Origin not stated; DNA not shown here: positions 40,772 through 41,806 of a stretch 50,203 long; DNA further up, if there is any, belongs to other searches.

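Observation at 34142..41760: Defence-island-like accessory block with a gene combination I cannot assign to a named system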

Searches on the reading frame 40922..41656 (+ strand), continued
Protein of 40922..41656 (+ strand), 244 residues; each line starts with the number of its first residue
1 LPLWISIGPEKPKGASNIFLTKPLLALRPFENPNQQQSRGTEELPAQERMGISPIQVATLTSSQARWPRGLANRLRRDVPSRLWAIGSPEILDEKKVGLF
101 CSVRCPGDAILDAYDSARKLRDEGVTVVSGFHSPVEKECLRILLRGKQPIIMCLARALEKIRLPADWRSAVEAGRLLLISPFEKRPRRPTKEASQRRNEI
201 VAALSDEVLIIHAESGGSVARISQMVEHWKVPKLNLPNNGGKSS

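Call 44: search_protein_families(library=padloc, proteins=[L010:1370-4756:+, L010:4763-8095:+, L010:8251-9411:+, L010:9411-9962:+, L010:10001-10588:+, L010:10699-11025:+, L013:9342-9995:+, L013:8290-9345:+], max_evalue=0.00001)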
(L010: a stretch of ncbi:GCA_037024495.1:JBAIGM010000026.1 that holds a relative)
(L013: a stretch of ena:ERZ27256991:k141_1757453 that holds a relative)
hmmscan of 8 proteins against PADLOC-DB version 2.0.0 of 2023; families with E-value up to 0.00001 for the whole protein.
L010:1370-4756:+ (1128 aa): 29 families (the best 25 are shown)
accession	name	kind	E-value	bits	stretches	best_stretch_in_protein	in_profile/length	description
PDLC01075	C3a139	-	1.2e-49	167.5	1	16-875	15-768/948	HKD+Snf2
PDLC02623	DrmD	-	5e-33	111.9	1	711-883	509-671/1040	DrmD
PDLC02621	DrmD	-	1.5e-28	97.5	1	550-849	383-639/1040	DrmD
PDLC02193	PLD_Helicase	-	4.5e-25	86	2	710-882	667-844/905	-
PDLC02500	BrxHI|BrxHII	-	2.9e-24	83.7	1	711-872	458-605/933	BrxHI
PDLC00659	HmaA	-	2.7e-23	79.8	1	552-836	358-613/1176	SNF2 helicase / DEAD-box helicase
PDLC02619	DrmD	-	5e-23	79.2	1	715-844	400-543/872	DrmD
PDLC02843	DpdE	-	7.4e-21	71.8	2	711-833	549-663/1091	DpdE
PDLC02840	DpdE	-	3.8e-18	63.2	2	277-387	180-303/1091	DpdE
PDLC02633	DrmD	-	7.4e-18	61.9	1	726-848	524-643/839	DrmD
PDLC02620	DrmD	-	1.1e-17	61.4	1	726-848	482-591/1060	DrmD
PDLC02504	BrxHI|BrxHII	-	9.5e-15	51.6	1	720-852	476-599/971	BrxHII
PDLC02853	DpdE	-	1.7e-13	47.5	1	708-844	465-609/985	DpdE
PDLC02572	DrmA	-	2e-13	47.2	1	724-846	515-634/1043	DrmA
PDLC04556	PDC-M27C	-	4.3e-13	46.5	1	331-444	179-295/892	-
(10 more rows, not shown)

L010:4763-8095:+ (1110 aa): 25 families
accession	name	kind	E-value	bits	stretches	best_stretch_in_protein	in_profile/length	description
PDLC03628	REase_MTase_IIG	-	0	1110.7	1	5-1106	6-1099/1100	Type IIG restriction enzyme-methyltransferase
PDLC03612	REase_MTase_IIG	-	9.4e-35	118.1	2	514-717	506-701/1247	Type IIG restriction enzyme-methyltransferase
PDLC03601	REase_MTase_IIG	-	6e-27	91.9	2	154-366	199-410/1110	Type IIG restriction enzyme-methyltransferase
PDLC03604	REase_MTase_IIG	-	1.9e-22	77.2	2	514-655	386-507/1011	Type IIG restriction enzyme-methyltransferase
PDLC02643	DrmMI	-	1.9e-22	77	2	518-720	602-784/1347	DrmMI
PDLC03596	REase_MTase_IIG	-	1.5e-16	57.6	2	572-660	566-650/1148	Type IIG restriction enzyme-methyltransferase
PDLC03609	REase_MTase_IIG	-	1e-15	54.6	1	740-838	534-633/1066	Type IIG restriction enzyme-methyltransferase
PDLC03335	MTase_II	-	8.1e-13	45.9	0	760-839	192-274/607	Type II methyltransferase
PDLC02638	DrmMI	-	1.1e-12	44.9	1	743-790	850-896/935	DrmMI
PDLC02527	PglX|PglXI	-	1e-11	41.4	1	518-617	304-390/1332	PglX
PDLC03629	REase_MTase_IIG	-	3.5e-11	39.7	0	513-652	431-536/1182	Type IIG restriction enzyme-methyltransferase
PDLC02523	PglX|PglXI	-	3.7e-11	39.5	1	464-818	279-614/1428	PglX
PDLC02644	DrmMI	-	4.3e-11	39.5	0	745-778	361-396/988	DrmMI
PDLC03627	REase_MTase_IIG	-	3.7e-10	36.2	1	502-552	392-442/1136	Type IIG restriction enzyme-methyltransferase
PDLC02521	PglX|PglXI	-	9.4e-10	35.1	0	588-825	343-543/1174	PglX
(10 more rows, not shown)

L010:8251-9411:+ (386 aa): 78 families (the best 25 are shown)
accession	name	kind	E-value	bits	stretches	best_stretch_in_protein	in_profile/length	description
PDLC04182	HEC-01A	-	1.2e-60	203.6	1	2-384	4-401/406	-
PDLC04178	HEC-01A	-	1.5e-52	177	1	2-383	9-380/399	-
PDLC04183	HEC-01A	-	1.4e-50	170.5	1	3-385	6-400/402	-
PDLC04175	HEC-01A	-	1.1e-49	167.4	1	2-385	6-360/363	-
PDLC04177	HEC-01A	-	1.6e-43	147.2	2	172-384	189-389/393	-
PDLC04144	HEC-01B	-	4.5e-43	145.8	2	166-382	178-388/395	-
PDLC04176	HEC-01A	-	8.3e-37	125.4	1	2-377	3-364/371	-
PDLC04180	HEC-01A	-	1.8e-35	120.8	1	2-366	3-355/382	-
PDLC04179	HEC-01A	-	3.1e-32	110.3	2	171-383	248-451/459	-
PDLC04135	mad3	-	8.4e-28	96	1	1-381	1-372/374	mads_3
PDLC04184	HEC-01A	-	9.6e-27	92.1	2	167-338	213-395/464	-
PDLC04391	PDC-M07A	-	8.5e-26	88.9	1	1-383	1-401/412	-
PDLC02335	AbiLi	-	1.3e-25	88.1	1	1-354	49-259/326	AbiLi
PDLC02980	AriA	-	1.2e-24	85.9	1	24-335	2-304/304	-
PDLC04389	PDC-M07A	-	2.3e-23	80.9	2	181-356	207-398/443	-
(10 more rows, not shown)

L010:9411-9962:+ (183 aa): 11 families
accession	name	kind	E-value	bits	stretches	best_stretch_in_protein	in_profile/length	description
PDLC04194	HEC-01B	-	3e-15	54.6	1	4-146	6-140/204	-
PDLC04196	HEC-01B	-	2.3e-14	51.9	1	1-179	1-186/197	-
PDLC04205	HEC-01B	-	8.4e-14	49.8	1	40-181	57-209/213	-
PDLC04191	HEC-01B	-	2.2e-12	45.4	1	1-181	1-185/192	-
PDLC04202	HEC-01B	-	3.6e-12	44.8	1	6-182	5-198/204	-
PDLC04197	HEC-01B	-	1e-11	42.9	1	4-145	3-134/192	-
PDLC04206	HEC-01B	-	1.4e-11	42.6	1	40-148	56-167/219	-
PDLC04193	HEC-01B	-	5.2e-09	34.3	1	62-144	53-133/195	-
PDLC04210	HEC-01B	-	1.4e-07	29.5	1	98-180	114-204/217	-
PDLC04200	HEC-01B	-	1.5e-07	29.5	1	61-181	74-202/218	-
PDLC04185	HEC-01B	-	2.4e-07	29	1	2-160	2-160/188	-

L010:10001-10588:+ (195 aa): 1 family
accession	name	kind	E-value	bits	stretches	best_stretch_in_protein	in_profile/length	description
PDLC03927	PsyrA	-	2.8e-21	74.1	1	15-176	97-258/398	-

L010:10699-11025:+ (108 aa): 0 families

L013:9342-9995:+ (217 aa): 1 family
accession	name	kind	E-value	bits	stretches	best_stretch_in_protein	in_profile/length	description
PDLC02990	DarG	-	4.2e-20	70.5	1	10-194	152-326/329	-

L013:8290-9345:+ (351 aa): 0 families

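Call 56: search_protein_families(library=pfam, proteins=[L010:10699-11025:+], max_evalue=0.1)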
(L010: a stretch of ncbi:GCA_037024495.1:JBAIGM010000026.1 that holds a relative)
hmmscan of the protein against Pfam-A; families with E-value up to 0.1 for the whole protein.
L010:10699-11025:+ (108 aa): 0 families

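Call 62: find_related_loci(query=A2, collection=metagenome_contigs, flank=10000)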
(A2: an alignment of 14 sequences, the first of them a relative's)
Query A2 (1110 aa) in metagenome_contigs; peptide patterns used: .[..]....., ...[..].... (x = any residue, [..] = any of these).
600 stretches matched a pattern (row limit reached: there are more); 509 encode a relative of the query (tblastn E <= 1e-3); the best 80 are kept; 80 distinct loci.
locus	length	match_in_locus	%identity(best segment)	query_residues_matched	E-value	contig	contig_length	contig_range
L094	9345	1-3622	72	130-1109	0e+0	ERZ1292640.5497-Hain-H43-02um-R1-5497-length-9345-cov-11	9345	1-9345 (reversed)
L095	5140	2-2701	72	199-1101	0e+0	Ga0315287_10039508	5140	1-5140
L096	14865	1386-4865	59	1-1110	0e+0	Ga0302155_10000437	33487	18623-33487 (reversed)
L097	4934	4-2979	65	118-1110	0e+0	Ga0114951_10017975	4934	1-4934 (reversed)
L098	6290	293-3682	57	3-1102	0e+0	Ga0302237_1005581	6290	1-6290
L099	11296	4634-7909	58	3-1110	0e+0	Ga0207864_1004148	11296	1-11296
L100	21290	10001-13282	58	5-1110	0e+0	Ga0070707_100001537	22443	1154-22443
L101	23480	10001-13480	59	1-1110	0e+0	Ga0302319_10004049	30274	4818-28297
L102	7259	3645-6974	58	3-1110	0e+0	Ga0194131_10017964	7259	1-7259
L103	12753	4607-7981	57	3-1110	0e+0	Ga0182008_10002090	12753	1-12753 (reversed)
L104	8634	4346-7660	56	3-1110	0e+0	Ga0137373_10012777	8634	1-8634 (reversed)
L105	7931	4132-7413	57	3-1110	0e+0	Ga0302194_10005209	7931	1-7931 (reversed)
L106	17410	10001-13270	56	3-1102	0e+0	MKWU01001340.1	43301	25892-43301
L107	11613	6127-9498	57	3-1110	0e+0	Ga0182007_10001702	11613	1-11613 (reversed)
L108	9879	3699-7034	56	1-1110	0e+0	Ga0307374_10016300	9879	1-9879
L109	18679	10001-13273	58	1-1104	0e+0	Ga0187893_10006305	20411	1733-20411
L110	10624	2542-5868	56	3-1110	0e+0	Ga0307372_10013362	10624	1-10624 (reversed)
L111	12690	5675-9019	57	3-1110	0e+0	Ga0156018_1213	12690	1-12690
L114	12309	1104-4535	56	3-1110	0e+0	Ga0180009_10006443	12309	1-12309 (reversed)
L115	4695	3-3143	57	50-1110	0e+0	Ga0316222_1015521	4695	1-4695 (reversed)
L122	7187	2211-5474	54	5-1110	0e+0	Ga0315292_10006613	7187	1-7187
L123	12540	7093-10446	52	1-1110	0e+0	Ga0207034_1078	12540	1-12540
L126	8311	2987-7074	52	1-1110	0e+0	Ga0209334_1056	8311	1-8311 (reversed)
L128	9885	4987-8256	53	1-1110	0e+0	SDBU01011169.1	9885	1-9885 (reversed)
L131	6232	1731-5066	52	6-1110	0e+0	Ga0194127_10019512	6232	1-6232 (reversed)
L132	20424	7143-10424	52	3-1110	0e+0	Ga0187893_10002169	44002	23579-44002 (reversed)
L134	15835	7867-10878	58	6-1011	0e+0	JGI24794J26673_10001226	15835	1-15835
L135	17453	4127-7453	52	3-1102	0e+0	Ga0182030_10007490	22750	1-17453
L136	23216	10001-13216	52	5-1110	0e+0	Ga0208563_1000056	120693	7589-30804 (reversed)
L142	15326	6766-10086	52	1-1110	0e+0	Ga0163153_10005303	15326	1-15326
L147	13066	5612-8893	51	1-1110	0e+0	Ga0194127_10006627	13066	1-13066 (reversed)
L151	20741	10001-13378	51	3-1105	0e+0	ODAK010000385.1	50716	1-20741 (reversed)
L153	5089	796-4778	50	3-1110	0e+0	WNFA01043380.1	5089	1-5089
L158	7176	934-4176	50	1-1110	0e+0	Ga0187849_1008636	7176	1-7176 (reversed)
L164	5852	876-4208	50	2-1110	0e+0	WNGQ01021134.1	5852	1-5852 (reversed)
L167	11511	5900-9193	51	7-1110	0e+0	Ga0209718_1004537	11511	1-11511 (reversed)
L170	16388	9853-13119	51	2-1110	0e+0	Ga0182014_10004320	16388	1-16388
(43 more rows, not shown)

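Call 68: search_protein_families(library=pfam, proteins=[L100:13683-14804:+, L103:8290-8871:+, L103:8832-9389:+, L109:13331-14566:+, L110:7263-7853:+, L134:11187-12050:+, L135:7643-8224:+, L136:13263-13823:+, L151:13393-14478:+], max_evalue=0.001)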
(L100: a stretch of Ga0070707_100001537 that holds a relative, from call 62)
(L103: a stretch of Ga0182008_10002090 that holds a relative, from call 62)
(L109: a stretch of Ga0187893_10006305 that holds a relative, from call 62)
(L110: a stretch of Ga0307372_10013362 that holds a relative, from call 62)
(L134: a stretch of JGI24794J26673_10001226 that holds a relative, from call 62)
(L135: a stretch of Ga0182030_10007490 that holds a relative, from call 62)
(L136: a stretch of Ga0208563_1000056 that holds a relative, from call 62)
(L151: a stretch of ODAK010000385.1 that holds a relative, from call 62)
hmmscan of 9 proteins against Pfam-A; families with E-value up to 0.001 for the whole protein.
L100:13683-14804:+ (373 aa): 2 families
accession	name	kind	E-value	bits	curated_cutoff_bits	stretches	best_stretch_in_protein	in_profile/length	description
PF00589.27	Phage_integrase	-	1.4e-23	84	27.1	1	171-355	6-169/172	Phage integrase family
PF02899.23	Phage_int_SAM_1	-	2e-05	25.2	22.3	1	54-138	7-83/83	Phage integrase, N-terminal SAM-like domain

L103:8290-8871:+ (193 aa): 1 family
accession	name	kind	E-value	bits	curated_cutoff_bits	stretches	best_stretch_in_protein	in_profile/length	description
PF20285.3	CTD9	-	7.2e-32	110.7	27.9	1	80-191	1-113/113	C-terminal domain 9 of the ABC-three component (ABC-3C) systems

L103:8832-9389:+ (185 aa): 1 family
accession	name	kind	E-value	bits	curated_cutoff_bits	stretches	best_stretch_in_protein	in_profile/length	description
PF20291.3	MC5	-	6.9e-44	150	25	1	17-183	2-167/167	ABC-three component (ABC-3C) system Middle Component 5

L109:13331-14566:+ (411 aa): 2 families
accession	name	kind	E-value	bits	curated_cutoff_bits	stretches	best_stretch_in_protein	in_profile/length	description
PF13091.12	PLDc_2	-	2.7e-11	43.9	27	1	30-146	12-131/132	PLD-like domain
PF09565.16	RE_NgoFVII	-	4.7e-05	23.2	23.8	1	89-147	91-149/162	NgoFVII restriction endonuclease N-terminal PLD domain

L110:7263-7853:+ (196 aa): 0 families

L134:11187-12050:+ (287 aa): 1 family
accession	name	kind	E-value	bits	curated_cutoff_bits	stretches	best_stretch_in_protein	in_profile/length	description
PF13091.12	PLDc_2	-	5.7e-06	26.6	27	1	63-129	58-129/132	PLD-like domain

L135:7643-8224:+ (193 aa): 3 families
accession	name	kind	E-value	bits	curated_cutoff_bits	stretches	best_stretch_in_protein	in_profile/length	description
PF13676.11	TIR_2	-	1.7e-16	61.2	28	1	29-134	1-111/122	TIR domain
PF10137.14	CAP12-PCTIR_TIR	-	0.00055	20.4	24.7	1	29-89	2-62/119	CAP12/Pycsar effector protein, TIR domain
PF01582.25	TIR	-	0.00084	19.6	21.3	0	41-105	18-82/179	TIR domain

L136:13263-13823:+ (186 aa): 3 families
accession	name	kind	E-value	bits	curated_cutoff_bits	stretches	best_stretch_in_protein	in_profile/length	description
PF13091.12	PLDc_2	-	5.3e-30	104.4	27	1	52-171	1-128/132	PLD-like domain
PF07894.18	SACK1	-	9.2e-07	29.1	21.4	0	38-98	112-177/274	Scaffolding anchor of CK1 domain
PF00614.28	PLDc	-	0.00016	22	21.9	1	125-145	6-26/28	Phospholipase D Active site motif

L151:13393-14478:+ (361 aa): 1 family
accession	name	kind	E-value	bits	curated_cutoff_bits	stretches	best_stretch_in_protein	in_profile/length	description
PF12358.13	DUF3644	-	1.5e-50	171.8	27.6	1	12-189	3-182/183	Domain of unknown function (DUF3644)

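Call 81: search_protein_families(library=ncbifam, proteins=[L010:1370-4756:+, L010:4763-8095:+, L010:10001-10588:+], max_evalue=1e-8)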
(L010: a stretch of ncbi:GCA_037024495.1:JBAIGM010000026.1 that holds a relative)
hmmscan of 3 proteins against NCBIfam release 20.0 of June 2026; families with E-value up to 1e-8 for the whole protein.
L010:1370-4756:+ (1128 aa): 9 families
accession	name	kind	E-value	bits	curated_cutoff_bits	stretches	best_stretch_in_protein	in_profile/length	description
NF042964.1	phospholipD_antiphage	equivalog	2.5e-41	141.9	1100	2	708-887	662-841/895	phospholipase D-like domain-containing anti-phage protein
NF038317.1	DISARM_DrmD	equivalog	1.5e-37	129.4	610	1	549-851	366-626/1021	DISARM system SNF2-like helicase DrmD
NF041062.1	DpdE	equivalog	2.4e-30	105.2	500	2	642-850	504-658/1048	protein DpdE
NF038318.1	DISARM_DrmD_b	equivalog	2.7e-22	78.8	950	1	715-846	397-542/868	DISARM system SNF2-like helicase DrmD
NF003426.0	PRK04914.1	equivalog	5.2e-16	58.1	576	1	702-837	470-595/959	RNA polymerase-associated protein RapA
NF053711.1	RNA_heli_RhlE1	exception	1.6e-13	50.3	750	1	715-870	231-372/434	RNA helicase RhlE1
NF008394.0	PRK11192.1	equivalog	1.7e-10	40.3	507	1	712-840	232-348/441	ATP-dependent RNA helicase SrmB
NF010337.0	PRK13766.1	equivalog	4.9e-10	38.2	610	1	688-833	325-468/781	Hef nuclease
NF053675.1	pilus_reg_Snf2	equivalog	2.4e-09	35.9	1100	0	713-838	861-977/1029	pilus expression-regulating Snf2 family helicase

L010:4763-8095:+ (1110 aa): 2 families
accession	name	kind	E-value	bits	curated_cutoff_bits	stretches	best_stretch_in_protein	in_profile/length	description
NF033452.1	BREX_1_MTaseX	exception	3.9e-17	61.4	500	1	514-839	311-583/1210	BREX-1 system adenine-specific DNA-methyltransferase PglX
NF033455.1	BREX_6_MTaseX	exception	1.3e-13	49.4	900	1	464-813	277-602/1319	BREX-6 system adenine-specific DNA-methyltransferase PglX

L010:10001-10588:+ (195 aa): 1 family
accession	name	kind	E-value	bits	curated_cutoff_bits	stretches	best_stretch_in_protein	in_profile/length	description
TIGR00732.1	dprA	equivalog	9.3e-11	41.3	191.15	1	13-169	10-165/220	DNA-processing protein DprA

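Call 92: search_solved_structures(query=L010:4763-8095:+, max_evalue=0.001)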
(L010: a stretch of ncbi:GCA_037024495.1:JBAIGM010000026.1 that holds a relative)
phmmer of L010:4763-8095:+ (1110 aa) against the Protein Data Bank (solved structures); distinct sequences matched with E-value up to 0.001: 0.

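Call 93: search_solved_structures(query=L010:1370-4756:+, max_evalue=0.001)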
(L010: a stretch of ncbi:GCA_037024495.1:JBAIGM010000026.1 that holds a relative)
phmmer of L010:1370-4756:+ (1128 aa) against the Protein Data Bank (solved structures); distinct sequences matched with E-value up to 0.001: 42.
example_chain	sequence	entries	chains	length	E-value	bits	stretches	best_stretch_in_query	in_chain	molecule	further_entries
8so8_A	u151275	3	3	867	6.9e-07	30.8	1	790-840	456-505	RNA polymerase-associated protein RapA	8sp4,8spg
8he5_O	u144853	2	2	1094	9.7e-07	30.3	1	243-322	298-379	DNA repair protein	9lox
6bog_A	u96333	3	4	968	1e-06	30.2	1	790-840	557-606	RNA polymerase-associated protein RapA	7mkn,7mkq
7m8e_F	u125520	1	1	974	1.1e-06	30.1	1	790-840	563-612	RNA polymerase-associated protein RapA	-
5jxr_A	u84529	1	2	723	1.1e-06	30.1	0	730-869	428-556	Chromatin-remodeling complex ATPase-like protein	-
4s20_K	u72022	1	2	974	1.1e-06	30.1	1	790-840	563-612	RNA polymerase-associated protein RapA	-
6ftx_W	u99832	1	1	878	2.7e-06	28.8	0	728-876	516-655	Chromatin-remodeling ATPase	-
7xyg_K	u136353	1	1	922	3.4e-06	28.5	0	343-411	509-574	ATP-dependent helicase fft3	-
7xyf_K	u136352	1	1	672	3.7e-06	28.4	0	343-411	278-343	ATP-dependent helicase fft3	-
1fuk_A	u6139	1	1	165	4.2e-06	28.2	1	770-839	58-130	EUKARYOTIC INITIATION FACTOR 4A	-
8t0l_F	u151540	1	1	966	6.6e-06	27.5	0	790-840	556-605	RNA polymerase-associated protein RapA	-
1z63_A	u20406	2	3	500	6.9e-06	27.5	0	268-394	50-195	Helicase of the snf2/rad54 family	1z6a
6pwf_K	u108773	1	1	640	1e-05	26.9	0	786-869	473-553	chromatin remodeling factor ISWI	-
3mwy_W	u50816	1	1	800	1.2e-05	26.7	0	730-865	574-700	Chromo domain-containing protein 1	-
8kca_A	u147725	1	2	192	1.3e-05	26.5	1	785-873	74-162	Probable ATP-dependent RNA helicase DDX53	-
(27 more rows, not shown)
